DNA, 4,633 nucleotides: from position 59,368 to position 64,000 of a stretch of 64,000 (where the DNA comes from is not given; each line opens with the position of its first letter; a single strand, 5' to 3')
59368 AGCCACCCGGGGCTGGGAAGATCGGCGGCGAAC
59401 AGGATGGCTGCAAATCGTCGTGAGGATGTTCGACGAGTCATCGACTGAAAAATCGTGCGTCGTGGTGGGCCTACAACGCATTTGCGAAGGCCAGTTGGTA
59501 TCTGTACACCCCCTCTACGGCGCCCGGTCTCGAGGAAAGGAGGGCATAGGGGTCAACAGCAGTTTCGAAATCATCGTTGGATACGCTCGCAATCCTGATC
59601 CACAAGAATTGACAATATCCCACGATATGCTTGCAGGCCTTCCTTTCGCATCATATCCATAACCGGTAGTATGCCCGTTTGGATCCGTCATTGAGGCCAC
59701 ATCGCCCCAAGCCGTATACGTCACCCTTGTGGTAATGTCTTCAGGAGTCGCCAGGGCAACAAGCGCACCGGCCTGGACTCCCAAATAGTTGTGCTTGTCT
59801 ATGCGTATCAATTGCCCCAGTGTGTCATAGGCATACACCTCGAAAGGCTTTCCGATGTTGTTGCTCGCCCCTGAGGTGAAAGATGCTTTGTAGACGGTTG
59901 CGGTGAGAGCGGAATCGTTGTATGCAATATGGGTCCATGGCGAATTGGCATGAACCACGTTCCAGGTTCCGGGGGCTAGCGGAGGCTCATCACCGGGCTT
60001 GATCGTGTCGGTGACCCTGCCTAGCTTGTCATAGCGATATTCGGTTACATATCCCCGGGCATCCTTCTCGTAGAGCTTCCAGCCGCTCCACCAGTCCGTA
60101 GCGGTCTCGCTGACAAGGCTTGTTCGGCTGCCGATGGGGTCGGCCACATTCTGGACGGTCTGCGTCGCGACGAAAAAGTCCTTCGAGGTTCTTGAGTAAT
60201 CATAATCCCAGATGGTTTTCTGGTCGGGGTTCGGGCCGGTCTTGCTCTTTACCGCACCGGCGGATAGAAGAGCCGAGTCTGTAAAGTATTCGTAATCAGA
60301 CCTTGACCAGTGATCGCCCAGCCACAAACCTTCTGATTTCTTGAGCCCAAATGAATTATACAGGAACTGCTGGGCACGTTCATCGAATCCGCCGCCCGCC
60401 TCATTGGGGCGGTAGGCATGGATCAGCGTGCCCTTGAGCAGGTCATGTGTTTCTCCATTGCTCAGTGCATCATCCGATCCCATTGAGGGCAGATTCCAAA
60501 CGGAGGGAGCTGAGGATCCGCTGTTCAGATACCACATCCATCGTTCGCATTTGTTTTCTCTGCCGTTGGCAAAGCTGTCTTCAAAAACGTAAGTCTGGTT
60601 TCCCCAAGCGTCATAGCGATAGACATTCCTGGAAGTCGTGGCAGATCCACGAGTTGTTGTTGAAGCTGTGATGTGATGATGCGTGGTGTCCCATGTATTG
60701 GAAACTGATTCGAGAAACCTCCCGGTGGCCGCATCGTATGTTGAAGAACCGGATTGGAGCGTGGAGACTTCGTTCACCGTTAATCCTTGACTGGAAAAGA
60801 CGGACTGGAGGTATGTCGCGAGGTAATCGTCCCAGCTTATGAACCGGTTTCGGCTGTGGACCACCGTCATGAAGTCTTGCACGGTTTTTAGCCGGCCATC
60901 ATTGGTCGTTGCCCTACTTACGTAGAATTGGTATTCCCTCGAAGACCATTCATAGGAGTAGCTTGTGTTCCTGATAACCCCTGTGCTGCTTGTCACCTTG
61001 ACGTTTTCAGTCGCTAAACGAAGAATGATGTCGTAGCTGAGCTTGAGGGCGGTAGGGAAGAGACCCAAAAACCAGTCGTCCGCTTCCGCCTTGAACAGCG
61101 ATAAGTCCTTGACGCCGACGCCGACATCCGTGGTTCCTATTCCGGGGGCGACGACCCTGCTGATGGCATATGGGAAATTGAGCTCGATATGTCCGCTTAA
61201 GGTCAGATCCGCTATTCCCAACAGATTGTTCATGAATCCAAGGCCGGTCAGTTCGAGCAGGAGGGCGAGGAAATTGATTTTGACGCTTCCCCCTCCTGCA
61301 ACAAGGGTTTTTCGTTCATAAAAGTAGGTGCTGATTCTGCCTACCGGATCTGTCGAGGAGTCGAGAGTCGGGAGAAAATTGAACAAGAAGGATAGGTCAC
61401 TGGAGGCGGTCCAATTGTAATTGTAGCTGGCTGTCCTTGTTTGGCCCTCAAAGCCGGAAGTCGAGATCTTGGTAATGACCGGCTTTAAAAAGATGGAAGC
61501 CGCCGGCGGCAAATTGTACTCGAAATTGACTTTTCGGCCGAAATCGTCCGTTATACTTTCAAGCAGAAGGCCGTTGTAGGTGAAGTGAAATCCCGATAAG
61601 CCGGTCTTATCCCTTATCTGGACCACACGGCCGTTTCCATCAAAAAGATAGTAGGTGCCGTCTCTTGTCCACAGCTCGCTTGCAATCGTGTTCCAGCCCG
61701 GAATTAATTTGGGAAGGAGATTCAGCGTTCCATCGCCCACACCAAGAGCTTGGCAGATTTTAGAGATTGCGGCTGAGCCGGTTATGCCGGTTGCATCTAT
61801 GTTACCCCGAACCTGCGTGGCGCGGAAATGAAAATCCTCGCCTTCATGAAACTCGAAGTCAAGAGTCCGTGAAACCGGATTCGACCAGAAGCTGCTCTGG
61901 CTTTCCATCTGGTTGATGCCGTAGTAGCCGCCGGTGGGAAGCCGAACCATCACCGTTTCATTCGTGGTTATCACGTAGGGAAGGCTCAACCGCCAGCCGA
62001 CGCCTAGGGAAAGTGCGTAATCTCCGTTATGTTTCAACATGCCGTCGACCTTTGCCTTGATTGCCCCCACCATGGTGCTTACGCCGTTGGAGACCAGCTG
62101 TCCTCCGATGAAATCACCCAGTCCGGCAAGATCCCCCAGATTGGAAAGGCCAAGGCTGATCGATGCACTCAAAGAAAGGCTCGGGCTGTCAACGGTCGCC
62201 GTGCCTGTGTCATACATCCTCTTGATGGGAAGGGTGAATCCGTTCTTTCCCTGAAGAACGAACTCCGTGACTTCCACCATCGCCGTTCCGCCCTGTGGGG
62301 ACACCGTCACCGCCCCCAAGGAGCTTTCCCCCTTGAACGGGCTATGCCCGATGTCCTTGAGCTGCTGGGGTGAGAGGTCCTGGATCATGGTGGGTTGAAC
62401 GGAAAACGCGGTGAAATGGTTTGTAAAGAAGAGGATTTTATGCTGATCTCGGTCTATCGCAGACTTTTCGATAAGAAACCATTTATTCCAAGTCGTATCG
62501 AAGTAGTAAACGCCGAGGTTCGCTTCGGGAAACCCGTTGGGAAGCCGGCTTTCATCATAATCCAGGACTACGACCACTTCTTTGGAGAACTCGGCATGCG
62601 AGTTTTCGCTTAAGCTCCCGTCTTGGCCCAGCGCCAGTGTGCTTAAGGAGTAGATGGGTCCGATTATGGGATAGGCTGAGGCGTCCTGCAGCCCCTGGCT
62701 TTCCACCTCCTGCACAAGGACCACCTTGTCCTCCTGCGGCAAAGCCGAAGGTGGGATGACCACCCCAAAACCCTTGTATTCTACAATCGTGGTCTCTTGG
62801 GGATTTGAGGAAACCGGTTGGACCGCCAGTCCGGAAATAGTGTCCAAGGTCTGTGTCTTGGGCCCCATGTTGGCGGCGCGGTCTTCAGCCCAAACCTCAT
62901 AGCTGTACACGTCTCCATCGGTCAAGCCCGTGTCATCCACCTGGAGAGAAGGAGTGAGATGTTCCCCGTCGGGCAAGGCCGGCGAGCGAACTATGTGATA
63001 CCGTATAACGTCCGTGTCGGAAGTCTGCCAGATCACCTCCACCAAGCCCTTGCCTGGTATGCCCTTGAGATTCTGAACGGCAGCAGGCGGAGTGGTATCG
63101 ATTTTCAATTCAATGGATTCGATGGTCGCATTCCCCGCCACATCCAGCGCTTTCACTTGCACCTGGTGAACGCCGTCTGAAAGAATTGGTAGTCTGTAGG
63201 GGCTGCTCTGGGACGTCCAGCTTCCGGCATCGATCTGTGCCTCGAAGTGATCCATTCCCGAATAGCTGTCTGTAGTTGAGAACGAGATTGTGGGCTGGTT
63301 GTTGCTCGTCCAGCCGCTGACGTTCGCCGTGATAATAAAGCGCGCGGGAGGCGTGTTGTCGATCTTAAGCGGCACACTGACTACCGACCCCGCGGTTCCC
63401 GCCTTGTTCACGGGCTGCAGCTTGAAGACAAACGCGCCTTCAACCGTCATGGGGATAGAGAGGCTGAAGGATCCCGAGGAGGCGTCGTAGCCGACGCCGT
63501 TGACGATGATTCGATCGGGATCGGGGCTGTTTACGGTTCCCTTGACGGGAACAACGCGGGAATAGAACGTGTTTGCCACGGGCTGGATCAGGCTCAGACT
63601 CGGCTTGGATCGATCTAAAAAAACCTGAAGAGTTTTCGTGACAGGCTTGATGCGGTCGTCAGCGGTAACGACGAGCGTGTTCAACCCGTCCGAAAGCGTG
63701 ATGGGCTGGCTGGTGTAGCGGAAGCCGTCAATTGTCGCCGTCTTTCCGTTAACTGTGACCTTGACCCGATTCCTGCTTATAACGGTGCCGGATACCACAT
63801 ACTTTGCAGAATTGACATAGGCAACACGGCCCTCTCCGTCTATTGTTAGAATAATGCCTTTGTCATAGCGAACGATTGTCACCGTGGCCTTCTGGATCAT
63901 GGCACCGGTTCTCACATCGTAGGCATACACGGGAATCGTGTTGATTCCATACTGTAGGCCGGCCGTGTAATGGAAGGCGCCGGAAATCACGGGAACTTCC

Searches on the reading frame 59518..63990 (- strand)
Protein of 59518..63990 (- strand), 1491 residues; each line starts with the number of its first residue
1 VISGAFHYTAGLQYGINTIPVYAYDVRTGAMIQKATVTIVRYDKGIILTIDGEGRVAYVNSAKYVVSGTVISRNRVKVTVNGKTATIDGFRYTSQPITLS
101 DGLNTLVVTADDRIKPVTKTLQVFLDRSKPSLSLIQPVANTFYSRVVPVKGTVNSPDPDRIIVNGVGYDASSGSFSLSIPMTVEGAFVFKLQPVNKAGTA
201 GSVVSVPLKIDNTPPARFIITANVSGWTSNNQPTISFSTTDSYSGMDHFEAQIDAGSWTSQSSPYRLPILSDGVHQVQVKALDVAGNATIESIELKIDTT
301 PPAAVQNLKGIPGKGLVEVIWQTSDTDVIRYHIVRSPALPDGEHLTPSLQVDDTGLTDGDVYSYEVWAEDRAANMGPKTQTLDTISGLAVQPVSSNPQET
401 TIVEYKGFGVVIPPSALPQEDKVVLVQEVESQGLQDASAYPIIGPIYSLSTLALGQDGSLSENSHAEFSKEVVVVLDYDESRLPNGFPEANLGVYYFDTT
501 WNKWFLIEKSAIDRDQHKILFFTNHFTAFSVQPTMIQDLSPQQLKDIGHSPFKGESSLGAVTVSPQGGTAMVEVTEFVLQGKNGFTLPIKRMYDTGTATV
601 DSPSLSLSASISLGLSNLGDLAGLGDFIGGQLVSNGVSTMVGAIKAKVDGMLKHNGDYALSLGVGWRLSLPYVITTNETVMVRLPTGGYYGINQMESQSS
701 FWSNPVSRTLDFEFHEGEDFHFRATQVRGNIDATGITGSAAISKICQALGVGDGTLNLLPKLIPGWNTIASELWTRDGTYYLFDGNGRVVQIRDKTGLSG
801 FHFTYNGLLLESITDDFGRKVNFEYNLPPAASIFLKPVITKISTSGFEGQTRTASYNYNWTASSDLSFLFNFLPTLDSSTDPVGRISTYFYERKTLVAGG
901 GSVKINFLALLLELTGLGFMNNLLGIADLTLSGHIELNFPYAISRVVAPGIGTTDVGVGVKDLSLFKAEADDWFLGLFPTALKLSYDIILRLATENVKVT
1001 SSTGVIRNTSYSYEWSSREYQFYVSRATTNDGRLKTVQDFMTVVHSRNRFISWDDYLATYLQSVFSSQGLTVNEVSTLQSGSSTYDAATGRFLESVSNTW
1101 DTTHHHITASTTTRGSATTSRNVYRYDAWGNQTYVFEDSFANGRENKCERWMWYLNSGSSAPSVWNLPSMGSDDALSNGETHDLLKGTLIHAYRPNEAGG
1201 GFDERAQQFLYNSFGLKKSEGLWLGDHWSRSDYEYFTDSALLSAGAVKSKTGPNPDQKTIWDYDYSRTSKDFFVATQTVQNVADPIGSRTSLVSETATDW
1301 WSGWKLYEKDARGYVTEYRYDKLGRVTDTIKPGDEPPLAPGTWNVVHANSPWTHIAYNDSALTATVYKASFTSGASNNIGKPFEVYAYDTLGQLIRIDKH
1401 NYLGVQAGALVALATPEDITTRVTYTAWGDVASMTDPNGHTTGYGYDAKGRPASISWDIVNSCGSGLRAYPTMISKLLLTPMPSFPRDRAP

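Call 7: search_protein_families(library=pfam, proteins=[window:59518-63990:-], max_evalue=0.1)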
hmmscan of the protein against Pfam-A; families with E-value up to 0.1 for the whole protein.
window:59518-63990:- (1491 aa): 3 families
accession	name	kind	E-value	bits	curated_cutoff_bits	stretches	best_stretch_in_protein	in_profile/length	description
PF05593.20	RHS_repeat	-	2.1e-15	57.1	22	2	1425-1455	1-31/38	RHS Repeat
PF09136.16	Glucodextran_B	-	2.6e-13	50.1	27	2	56-126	11-82/83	Glucodextranase, domain B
PF19077.6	Big_13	-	1.8e-05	25.6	27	1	228-299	24-102/102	Bacterial Ig-like domain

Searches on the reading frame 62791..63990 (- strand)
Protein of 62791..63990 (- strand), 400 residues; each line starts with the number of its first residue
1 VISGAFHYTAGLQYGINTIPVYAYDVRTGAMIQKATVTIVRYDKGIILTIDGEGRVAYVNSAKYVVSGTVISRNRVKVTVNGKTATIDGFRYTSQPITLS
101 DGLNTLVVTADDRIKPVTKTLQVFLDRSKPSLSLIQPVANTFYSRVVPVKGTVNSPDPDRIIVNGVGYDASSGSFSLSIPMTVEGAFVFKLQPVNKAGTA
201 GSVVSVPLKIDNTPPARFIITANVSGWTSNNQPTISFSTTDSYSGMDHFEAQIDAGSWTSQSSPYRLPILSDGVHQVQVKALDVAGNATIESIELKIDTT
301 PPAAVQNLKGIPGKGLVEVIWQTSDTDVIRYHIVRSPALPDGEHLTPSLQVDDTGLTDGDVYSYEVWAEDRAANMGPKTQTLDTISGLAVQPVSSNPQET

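Call 99: find_related_loci(query=window:62791-63990:-, collection=metagenome_contigs, flank=10000)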
Query window:62791-63990:- (400 aa) in metagenome_contigs; peptide patterns used: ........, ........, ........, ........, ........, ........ (x = any residue, [..] = any of these).
165 stretches matched a pattern, but none encodes a relative of the query by tblastn (E <= 1e-3).
